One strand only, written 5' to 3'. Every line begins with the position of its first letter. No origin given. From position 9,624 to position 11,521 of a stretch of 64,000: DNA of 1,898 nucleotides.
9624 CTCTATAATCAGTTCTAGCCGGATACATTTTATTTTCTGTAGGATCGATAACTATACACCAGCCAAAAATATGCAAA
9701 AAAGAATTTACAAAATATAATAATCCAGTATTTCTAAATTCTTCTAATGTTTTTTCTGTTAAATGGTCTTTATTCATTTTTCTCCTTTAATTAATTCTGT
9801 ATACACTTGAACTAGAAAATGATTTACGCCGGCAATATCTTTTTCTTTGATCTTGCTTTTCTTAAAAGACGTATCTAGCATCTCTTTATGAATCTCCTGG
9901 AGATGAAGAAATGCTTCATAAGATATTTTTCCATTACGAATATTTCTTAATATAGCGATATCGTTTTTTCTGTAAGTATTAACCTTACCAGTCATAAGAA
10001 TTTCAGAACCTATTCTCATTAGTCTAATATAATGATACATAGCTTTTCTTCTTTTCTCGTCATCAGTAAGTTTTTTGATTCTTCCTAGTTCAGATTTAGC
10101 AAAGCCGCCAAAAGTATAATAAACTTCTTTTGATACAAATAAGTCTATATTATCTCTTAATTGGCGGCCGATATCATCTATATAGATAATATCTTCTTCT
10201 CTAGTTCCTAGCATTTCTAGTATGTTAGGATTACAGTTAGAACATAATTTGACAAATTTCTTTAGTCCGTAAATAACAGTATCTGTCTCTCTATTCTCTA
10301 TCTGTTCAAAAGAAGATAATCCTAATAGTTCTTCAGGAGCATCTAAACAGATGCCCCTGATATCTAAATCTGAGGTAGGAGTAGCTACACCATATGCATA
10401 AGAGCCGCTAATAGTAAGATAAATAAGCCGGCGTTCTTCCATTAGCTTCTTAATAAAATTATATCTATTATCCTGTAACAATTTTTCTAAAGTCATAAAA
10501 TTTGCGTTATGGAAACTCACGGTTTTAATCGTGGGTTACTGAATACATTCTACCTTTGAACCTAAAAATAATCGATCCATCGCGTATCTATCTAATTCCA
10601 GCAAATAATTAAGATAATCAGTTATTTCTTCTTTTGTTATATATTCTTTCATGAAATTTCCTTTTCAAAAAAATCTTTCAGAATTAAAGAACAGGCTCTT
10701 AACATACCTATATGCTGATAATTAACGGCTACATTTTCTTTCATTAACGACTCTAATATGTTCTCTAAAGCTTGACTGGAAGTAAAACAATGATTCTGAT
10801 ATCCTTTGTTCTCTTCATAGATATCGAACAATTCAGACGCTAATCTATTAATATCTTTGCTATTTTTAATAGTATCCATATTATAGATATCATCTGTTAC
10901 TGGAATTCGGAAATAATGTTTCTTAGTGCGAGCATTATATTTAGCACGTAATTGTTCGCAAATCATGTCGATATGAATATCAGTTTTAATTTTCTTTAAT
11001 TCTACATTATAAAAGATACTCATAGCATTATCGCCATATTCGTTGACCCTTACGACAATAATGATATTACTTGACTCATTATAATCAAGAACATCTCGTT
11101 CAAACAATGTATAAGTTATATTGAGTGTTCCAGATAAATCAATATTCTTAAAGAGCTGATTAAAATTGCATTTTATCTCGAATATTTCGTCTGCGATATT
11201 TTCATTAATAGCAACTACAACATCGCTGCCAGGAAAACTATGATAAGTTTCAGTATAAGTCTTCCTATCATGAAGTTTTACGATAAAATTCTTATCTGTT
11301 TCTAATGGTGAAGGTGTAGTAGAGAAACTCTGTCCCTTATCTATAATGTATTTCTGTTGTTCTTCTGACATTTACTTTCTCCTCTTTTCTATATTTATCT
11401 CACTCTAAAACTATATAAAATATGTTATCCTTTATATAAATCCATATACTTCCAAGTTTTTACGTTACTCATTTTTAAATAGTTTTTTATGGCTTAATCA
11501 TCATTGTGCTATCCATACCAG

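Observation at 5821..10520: Pnkp-like kinase-phosphatase-ligase plus a pol-beta-type nucleotidyltransferase: candidate RNA repair module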

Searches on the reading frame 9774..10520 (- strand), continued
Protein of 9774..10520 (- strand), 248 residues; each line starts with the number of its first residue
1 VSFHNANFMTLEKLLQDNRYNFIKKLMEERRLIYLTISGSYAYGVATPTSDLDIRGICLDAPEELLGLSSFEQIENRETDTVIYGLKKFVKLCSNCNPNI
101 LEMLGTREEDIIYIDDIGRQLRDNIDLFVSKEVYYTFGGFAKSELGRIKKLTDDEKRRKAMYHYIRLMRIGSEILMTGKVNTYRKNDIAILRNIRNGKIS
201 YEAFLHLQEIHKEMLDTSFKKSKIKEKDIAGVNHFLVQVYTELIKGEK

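Call 84: fold_search(model_id=the predicted structure, library=pdb)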
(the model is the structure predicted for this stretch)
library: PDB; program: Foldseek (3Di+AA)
matches with E <= 10: 524; with E <= 0.001: 15
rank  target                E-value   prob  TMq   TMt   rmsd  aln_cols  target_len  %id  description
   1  1kny_A                2.5e-04  1.00  0.42  0.41   7.1       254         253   10  KANAMYCIN NUCLEOTIDYLTRANSFERASE (released 1996-08-17)
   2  9dbj_D                3.1e-04  1.00  0.41  0.44   8.7       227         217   13  Structure of Hailong HalB R164A mutant with non-hydrolyzable dATP (released 2025-05-07)
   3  9dbj_B                4.1e-04  1.00  0.40  0.45   8.4       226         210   12  Structure of Hailong HalB R164A mutant with non-hydrolyzable dATP (released 2025-05-07)
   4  6un8_B                4.1e-04  1.00  0.42  0.41   7.1       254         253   11  Wild type ANT bound to neomycin (released 2020-05-06)
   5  9dbh_A                4.3e-04  1.00  0.43  0.47  11.9       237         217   14  Structure of Hailong HalB in complex with oligodeoxyadenylate (released 2025-05-07)
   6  6p01_A                5.7e-04  1.00  0.43  0.41   7.2       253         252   12  Apo structure of the E52D mutant of ANT-4 (released 2020-01-29)
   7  4ebj_A                5.7e-04  0.98  0.29  0.27  13.7       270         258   14  Crystal structure of aminoglycoside 4'-O-adenylyltransferase ANT(4')-IIb, apo (released 2012-04-04)
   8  6nmk_A                6.0e-04  1.00  0.44  0.43   7.0       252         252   11  Binary complex structure of the T130K mutant of ANT-4'' with Neomycin (released 2020-01-15)
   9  9dbj_A                8.4e-04  1.00  0.42  0.45   8.4       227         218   14  Structure of Hailong HalB R164A mutant with non-hydrolyzable dATP (released 2025-05-07)
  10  9dbj_C                8.4e-04  1.00  0.44  0.47  11.2       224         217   13  Structure of Hailong HalB R164A mutant with non-hydrolyzable dATP (released 2025-05-07)
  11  3c18_A                8.4e-04  0.99  0.34  0.29  11.2       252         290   10  Crystal structure of nucleotidyltransferase-like protein (ZP_00538802.1) from Exiguobacterium sibiricum 255-15 at 1.90 (released 2008-02-12)
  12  6un8_A                8.9e-04  1.00  0.43  0.42   7.1       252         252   10  Wild type ANT bound to neomycin (released 2020-05-06)
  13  4ebk_A                8.9e-04  0.93  0.26  0.25  14.3       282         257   14  Crystal structure of aminoglycoside 4'-O-adenylyltransferase ANT(4')-IIb, tobramycin-bound (released 2012-04-04)
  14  6p06_A                1.0e-03  1.00  0.42  0.40   9.0       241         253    9  Ternary structure of the E52D mutant of ANT-4 with Neomycin and AMPCPP (released 2020-01-29)
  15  3c18_B                1.0e-03  0.99  0.32  0.28  11.2       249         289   10  Crystal structure of nucleotidyltransferase-like protein (ZP_00538802.1) from Exiguobacterium sibiricum 255-15 at 1.90 (released 2008-02-12)
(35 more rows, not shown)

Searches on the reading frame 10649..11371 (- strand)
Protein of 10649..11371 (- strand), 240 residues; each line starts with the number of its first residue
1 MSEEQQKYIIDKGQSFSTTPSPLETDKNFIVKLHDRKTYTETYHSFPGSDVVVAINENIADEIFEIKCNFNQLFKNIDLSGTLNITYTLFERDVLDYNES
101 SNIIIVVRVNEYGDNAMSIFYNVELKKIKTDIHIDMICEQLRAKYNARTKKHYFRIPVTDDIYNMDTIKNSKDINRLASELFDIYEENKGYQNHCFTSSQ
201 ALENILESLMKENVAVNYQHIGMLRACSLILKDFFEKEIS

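Call 3: search_protein_families(library=pfam, proteins=[window:10649-11371:-], max_evalue=0.01)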
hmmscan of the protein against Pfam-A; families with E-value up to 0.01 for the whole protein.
window:10649-11371:- (240 aa): 0 families

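Call 4: search_protein_families(library=phrogs, proteins=[window:10649-11371:-], max_evalue=0.001)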
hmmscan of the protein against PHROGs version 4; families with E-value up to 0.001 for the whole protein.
window:10649-11371:- (240 aa): 0 families

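Call 21: search_protein_families(library=ncbifam, proteins=[window:10649-11371:-], max_evalue=0.01)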
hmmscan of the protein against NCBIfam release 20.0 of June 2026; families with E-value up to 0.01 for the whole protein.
window:10649-11371:- (240 aa): 1 family
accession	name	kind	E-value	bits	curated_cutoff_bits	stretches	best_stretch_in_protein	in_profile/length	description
NF009761.0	PRK13262.1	equivalog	0.0062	16.2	453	1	75-177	47-150/231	urease accessory protein UreE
